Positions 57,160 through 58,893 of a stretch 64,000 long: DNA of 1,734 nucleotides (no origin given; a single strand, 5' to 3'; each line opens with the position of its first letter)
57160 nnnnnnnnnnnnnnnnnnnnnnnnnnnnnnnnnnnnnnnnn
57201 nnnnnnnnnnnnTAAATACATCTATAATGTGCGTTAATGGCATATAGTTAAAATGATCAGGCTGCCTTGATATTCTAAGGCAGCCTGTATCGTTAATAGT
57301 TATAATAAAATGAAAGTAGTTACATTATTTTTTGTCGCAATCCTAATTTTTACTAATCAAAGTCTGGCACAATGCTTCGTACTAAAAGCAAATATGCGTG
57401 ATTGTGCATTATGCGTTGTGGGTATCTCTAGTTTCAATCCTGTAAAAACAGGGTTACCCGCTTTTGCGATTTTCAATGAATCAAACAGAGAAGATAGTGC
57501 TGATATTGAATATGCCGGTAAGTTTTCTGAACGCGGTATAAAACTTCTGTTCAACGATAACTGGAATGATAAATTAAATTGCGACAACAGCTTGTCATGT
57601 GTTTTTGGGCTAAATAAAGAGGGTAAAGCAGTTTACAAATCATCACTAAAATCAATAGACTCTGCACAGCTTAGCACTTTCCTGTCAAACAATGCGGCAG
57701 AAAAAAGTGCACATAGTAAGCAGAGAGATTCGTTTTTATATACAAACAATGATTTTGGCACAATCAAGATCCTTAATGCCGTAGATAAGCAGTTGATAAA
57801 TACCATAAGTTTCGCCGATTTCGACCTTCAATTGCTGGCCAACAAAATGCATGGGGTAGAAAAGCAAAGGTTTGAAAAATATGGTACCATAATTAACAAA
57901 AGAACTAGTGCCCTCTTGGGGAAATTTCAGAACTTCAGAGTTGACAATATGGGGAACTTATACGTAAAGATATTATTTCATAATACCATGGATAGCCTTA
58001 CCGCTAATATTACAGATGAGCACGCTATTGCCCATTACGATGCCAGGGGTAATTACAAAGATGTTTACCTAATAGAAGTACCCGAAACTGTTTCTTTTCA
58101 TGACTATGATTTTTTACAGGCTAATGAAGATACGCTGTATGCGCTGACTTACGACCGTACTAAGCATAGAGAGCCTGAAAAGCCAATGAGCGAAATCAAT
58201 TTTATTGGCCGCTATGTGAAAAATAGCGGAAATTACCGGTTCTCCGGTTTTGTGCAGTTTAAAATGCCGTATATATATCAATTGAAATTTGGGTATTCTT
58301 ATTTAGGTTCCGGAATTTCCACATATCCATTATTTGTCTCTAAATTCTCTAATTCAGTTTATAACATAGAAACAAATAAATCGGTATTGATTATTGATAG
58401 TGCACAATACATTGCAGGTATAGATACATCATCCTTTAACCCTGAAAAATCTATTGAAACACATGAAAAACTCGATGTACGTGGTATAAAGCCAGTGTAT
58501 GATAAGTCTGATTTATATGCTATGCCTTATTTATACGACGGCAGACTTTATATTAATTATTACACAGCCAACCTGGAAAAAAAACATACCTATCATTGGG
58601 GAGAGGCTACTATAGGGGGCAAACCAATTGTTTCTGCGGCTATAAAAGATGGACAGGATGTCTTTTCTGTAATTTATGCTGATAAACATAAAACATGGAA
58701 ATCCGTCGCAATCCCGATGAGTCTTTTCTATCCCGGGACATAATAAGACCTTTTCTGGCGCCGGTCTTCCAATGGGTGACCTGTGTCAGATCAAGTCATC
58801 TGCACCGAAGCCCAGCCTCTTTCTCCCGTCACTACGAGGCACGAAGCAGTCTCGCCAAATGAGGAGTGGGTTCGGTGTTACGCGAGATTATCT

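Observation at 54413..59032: A 4.6-kb mosaic island splits a legB-legC ... ptmE-like NDP-sugar cassette and severs the head of the polysaccharide locus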

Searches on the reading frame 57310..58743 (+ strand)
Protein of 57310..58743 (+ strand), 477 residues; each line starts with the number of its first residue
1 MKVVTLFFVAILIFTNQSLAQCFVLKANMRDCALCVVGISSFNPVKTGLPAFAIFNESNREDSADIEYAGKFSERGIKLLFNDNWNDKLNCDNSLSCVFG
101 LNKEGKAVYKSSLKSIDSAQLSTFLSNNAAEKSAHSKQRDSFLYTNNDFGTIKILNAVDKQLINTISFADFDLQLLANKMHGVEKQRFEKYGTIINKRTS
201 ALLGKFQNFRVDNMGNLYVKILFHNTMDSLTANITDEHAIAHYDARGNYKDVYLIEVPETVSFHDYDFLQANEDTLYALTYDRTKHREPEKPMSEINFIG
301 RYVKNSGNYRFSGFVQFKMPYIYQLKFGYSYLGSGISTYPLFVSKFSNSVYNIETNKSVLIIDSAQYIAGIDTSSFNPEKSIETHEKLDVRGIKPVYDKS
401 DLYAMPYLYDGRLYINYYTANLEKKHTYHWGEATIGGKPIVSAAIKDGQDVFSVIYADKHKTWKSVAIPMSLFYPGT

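Call 3: search_protein_families(library=pfam, proteins=[window:57310-58743:+], max_evalue=0.01)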
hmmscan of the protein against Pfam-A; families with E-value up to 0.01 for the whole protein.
window:57310-58743:+ (477 aa): 0 families

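Call 4: search_protein_families(library=ncbifam, proteins=[window:57310-58743:+], max_evalue=0.01)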
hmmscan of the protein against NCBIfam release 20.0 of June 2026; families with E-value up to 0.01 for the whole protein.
window:57310-58743:+ (477 aa): 0 families

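Call 13: search_protein_families(library=phrogs, proteins=[window:57310-58743:+], max_evalue=0.01)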
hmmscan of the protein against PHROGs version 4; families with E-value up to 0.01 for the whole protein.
window:57310-58743:+ (477 aa): 0 families

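Call 24: find_homologous_proteins(query=window:57310-58743:+, max_evalue=0.001)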
Query window:57310-58743:+ (477 aa): 16 proteins with E <= 0.001 among 3949 candidates.
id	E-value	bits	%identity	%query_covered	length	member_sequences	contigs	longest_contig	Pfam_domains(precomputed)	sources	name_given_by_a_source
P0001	0.0e+0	1082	100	100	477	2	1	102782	-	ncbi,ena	-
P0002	2.0e-269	912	83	100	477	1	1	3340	-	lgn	-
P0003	5.2e-256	868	79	100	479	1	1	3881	-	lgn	-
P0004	1.3e-246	837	77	99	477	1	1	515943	-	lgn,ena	-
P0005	3.6e-242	822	76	100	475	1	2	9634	-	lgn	-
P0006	1.8e-237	807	74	100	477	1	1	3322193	-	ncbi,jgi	-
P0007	1.8e-237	807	74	100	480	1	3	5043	-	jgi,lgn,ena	-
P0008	3.0e-236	803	74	99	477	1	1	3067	-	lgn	-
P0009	1.2e-234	797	74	100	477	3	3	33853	-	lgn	-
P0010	7.9e-232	788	71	100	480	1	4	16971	-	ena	-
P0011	1.2e-229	781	72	100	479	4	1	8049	-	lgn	-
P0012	1.8e-222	757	70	100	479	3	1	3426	-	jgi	-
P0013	3.5e-191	654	63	100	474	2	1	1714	-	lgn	-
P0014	6.4e-158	544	52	100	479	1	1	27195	-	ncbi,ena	-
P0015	2.2e-136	473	47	100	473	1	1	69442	-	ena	-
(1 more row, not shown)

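Call 25: find_encoding_contigs(protein=P0001, flank=10000, max_places=3)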
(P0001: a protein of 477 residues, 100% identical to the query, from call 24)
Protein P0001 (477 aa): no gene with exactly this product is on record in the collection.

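Call 26: find_encoding_contigs(protein=P0006, flank=8000, max_places=3)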
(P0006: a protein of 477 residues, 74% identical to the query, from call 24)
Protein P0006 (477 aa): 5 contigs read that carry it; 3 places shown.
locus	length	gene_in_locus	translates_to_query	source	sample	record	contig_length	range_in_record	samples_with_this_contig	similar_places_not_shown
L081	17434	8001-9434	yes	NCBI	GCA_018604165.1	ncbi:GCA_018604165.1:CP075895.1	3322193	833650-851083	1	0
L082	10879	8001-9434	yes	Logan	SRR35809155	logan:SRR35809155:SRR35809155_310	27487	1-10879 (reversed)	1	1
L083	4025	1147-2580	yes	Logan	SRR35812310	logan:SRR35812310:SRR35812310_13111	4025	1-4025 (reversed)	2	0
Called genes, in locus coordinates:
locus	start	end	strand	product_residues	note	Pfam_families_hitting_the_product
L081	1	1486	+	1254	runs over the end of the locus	PF01364:Peptidase_C25, PF13860:FlgD_ig (faint)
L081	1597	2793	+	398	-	PF19572:PorV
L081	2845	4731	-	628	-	PF00005:ABC_tran, PF02463:SMC_N (faint), PF13555:AAA_29 (faint), PF13304:AAA_21 (faint), PF13401:AAA_22 (faint), PF12848:ABC_tran_Xtn, PF00005:ABC_tran, PF16326:ABC_tran_CTD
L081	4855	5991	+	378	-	PF05222:AlaDh_PNT_N, PF01262:AlaDh_PNT_C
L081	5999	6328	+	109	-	PF12769:PNTB_4TM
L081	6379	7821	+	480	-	PF02233:PNTB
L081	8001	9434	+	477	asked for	-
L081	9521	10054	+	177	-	PF25024:EGF_TEN (weak)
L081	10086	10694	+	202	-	PF25024:EGF_TEN (weak), PF23106:EGF_Teneurin (weak)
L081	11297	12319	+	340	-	-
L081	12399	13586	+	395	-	PF00009:GTP_EFTU, PF03144:GTP_EFTU_D2, PF03143:GTP_EFTU_D3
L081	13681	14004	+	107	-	-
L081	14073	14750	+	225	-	PF00266:Aminotran_5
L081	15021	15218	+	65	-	PF00584:SecE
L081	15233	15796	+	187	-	PF02357:NusG, PF00467:KOW (weak)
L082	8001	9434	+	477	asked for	-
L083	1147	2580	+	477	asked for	-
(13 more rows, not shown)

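Call 27: find_encoding_contigs(protein=P0004, flank=8000, max_places=3)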
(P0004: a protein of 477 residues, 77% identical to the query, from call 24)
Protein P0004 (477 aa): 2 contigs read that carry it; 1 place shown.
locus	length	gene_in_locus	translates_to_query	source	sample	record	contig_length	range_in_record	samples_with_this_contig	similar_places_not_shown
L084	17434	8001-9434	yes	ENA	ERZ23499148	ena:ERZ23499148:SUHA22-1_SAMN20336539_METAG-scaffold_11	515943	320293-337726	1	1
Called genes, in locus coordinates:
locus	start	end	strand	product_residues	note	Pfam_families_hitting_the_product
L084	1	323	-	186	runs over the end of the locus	PF01195:Pept_tRNA_hydro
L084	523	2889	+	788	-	PF00801:PKD (faint), PF18911:PKD_4, PF13585:CHU_C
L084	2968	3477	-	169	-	PF16267:DUF4920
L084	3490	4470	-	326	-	PF01073:3Beta_HSD, PF01370:Epimerase, PF04321:RmlD_sub_bind (weak), PF16363:GDP_Man_Dehyd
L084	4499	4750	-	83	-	-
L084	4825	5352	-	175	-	PF06052:3-HAO, PF07883:Cupin_2 (weak)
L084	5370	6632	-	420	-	PF01595:CNNM, PF00571:CBS (weak), PF03471:CorC_HlyC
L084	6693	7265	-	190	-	PF00625:Guanylate_kin, PF13401:AAA_22 (weak), PF13238:AAA_18 (weak)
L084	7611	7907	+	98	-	-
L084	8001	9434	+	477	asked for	-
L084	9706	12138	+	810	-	PF14905:OMP_b-brl_3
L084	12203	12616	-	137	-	PF06491:Disulph_isomer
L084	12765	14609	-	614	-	PF07452:CHRD, PF18962:Por_Secre_tail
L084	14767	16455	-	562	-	PF07837:FTCD_N, PF02971:FTCD, PF04961:FTCD_C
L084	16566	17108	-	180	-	-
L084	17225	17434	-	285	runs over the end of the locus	PF04228:Zn_peptidase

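Call 69: predict_structure(alignment_id=A3)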
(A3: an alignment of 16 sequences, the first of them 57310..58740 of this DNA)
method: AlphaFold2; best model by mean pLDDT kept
length: 477 residues; sequences in the alignment: 16
mean_pLDDT: 64.2   pTM: 0.63
mean pLDDT of the five models: 64.2, 63.0, 62.9, 60.2, 58.9
residues with pLDDT >= 90: 24; 70-90: 199; 50-70: 103; < 50: 151
segments of 3 or more residues with pLDDT < 50: 6-96, 99-107, 128-133, 193-199, 228-232, 286-294, 368-374, 378-386
pLDDT, mean of each block of 10 residues (from residue 1): 47 35 36 37 44 43 39 44 41 45 46 57 53 64 74 80 78 85 77 47 75 83 63 68 92 86 74 79 45 58 89 77 64 67 69 83 57 46 53 78 82 85 87 75 67 75 73 62
secondary structure, 60 per line:
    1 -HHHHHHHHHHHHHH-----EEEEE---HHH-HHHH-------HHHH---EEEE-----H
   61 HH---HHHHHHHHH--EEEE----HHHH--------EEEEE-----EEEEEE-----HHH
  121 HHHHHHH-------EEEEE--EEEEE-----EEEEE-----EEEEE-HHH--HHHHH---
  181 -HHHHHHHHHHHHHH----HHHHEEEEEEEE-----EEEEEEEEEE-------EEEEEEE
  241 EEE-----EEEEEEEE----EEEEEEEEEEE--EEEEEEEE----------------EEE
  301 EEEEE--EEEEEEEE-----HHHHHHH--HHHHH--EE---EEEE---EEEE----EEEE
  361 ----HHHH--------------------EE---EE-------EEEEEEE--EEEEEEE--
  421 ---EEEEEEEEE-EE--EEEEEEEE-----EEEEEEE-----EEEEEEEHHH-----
elements in order: H2-15 E21-25 H33-36 H44-47 E51-54 H66-74 E77-80 H85-88 E97-101 E107-112 H118-127 E135-139 E142-146 E152-156 E162-166 H173-177 H182-195 H200-203 E204-211 E217-226 E234-243 E249-256 E261-271 E274-281 E298-305 E308-315 H321-327 H330-334 E342-345 E349-352 E357-360 H365-368 E403-409 E412-418 E424-432 E438-445 E451-457 E463-469

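Call 72: fold_search(model_id=the predicted structure, library=pdb)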
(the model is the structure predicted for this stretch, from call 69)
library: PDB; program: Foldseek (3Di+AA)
matches with E <= 10: 1573; with E <= 0.001: 612
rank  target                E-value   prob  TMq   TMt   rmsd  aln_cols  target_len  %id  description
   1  8bvq_B                2.1e-07  1.00  0.20  0.24  14.2       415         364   13  E. coli BAM complex (BamABCDE) bound to darobactin B (released 2023-05-24)
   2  6l8a_D                2.7e-07  1.00  0.24  0.25  13.7       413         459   12  Tetrathionate hydrolase from Acidithiobacillus ferrooxidans (released 2020-11-11)
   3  6l8a_F                3.2e-07  1.00  0.23  0.24  14.6       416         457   12  Tetrathionate hydrolase from Acidithiobacillus ferrooxidans (released 2020-11-11)
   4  8bbe_E                3.2e-07  1.00  0.17  0.09  22.1       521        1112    7  Structure of the IFT-A complex; IFT-A2 module (released 2022-12-21)
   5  8pz2_B                3.8e-07  1.00  0.25  0.30  10.8       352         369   14  Wait Complex: Lateral open BAM bound Extended SurA (released 2024-09-25)
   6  3q7m                  3.8e-07  1.00  0.21  0.26  13.0       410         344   11  The crystal structure of BamB from the BAM complex in spacegroup I222 (released 2011-02-09)
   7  8qpv_B                4.3e-07  1.00  0.20  0.24  11.8       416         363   11  Handover Complex: BAM bound OmpX and extended SurA (released 2024-09-25)
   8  2yh3                  4.7e-07  1.00  0.21  0.26  12.8       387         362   10  The structure of BamB from E. coli (released 2011-05-25)
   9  6g6n_B                5.0e-07  1.00  0.24  0.31  15.0       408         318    9  Crystal structure of the computationally designed Tako8 protein in C2 (released 2018-11-28)
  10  6y7o_A                5.3e-07  1.00  0.24  0.32  16.3       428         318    9  The complex between the eight-bladed symmetrical designer protein Tako8 and the silicotungstic acid Keggin (STA) (released 2020-12-16)
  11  9cnz_B                5.3e-07  1.00  0.22  0.27  16.3       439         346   10  Structure of BAM complexed with PTB2 ligand in detergent (released 2024-12-25)
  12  4raa                  7.0e-07  1.00  0.25  0.30  11.0       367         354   13  Crystal structure of a Putative exported protein (BF0058) from Bacteroides fragilis NCTC 9343 at 2.60 A resolution (released 2014-10-15)
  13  9p1u_B                7.0e-07  1.00  0.20  0.26  16.5       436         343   10  beta-barrel assembly machine from Escherichia coli in an late state of LptD assembly (released 2026-03-11)
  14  3prw                  7.4e-07  1.00  0.24  0.29  17.6       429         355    9  Crystal structure of the lipoprotein BamB (released 2011-01-19)
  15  3p1l                  7.4e-07  1.00  0.21  0.25  14.3       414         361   12  Crystal structure of Escherichia coli BamB, a lipoprotein component of the beta-barrel assembly machinery complex, nativ (released 2010-12-22)
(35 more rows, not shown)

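Call 107: search_protein_families(library=padloc, proteins=[window:57310-58743:+], max_evalue=0.01)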
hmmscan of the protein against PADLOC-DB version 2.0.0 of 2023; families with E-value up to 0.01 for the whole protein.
window:57310-58743:+ (477 aa): 0 families

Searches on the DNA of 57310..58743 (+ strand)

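Call 88: search_rna_families(sources=[L084, L081, L001, L085, L088, L004, L002], threshold=gathering)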
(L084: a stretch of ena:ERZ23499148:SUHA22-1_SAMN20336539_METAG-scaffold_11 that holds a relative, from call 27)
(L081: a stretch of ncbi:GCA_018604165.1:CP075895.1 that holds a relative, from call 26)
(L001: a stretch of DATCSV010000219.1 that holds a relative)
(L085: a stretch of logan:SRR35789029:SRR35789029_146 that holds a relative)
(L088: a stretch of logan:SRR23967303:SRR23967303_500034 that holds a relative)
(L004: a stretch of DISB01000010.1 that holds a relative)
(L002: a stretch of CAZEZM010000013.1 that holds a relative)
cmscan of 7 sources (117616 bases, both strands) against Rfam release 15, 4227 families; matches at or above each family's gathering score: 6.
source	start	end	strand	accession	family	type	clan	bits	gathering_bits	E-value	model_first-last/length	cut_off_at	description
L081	10834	10906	+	RF00005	tRNA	Gene; tRNA;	CL00001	72.9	29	9.1e-14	1-71/71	no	tRNA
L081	11076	11148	+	RF00005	tRNA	Gene; tRNA;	CL00001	71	29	3.1e-13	1-71/71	no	tRNA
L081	11176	11247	+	RF00005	tRNA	Gene; tRNA;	CL00001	70.4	29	4.5e-13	1-71/71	no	tRNA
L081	14845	14915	+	RF00005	tRNA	Gene; tRNA;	CL00001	64.7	29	1.6e-11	1-71/71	no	tRNA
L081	10940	11022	+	RF00005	tRNA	Gene; tRNA;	CL00001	63.6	29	3.4e-11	1-71/71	no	tRNA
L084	7535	7570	+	RF02914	DUF805b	Cis-reg;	CL00115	37.1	35.6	1.3e-06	1-35/35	no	DUF805b RNA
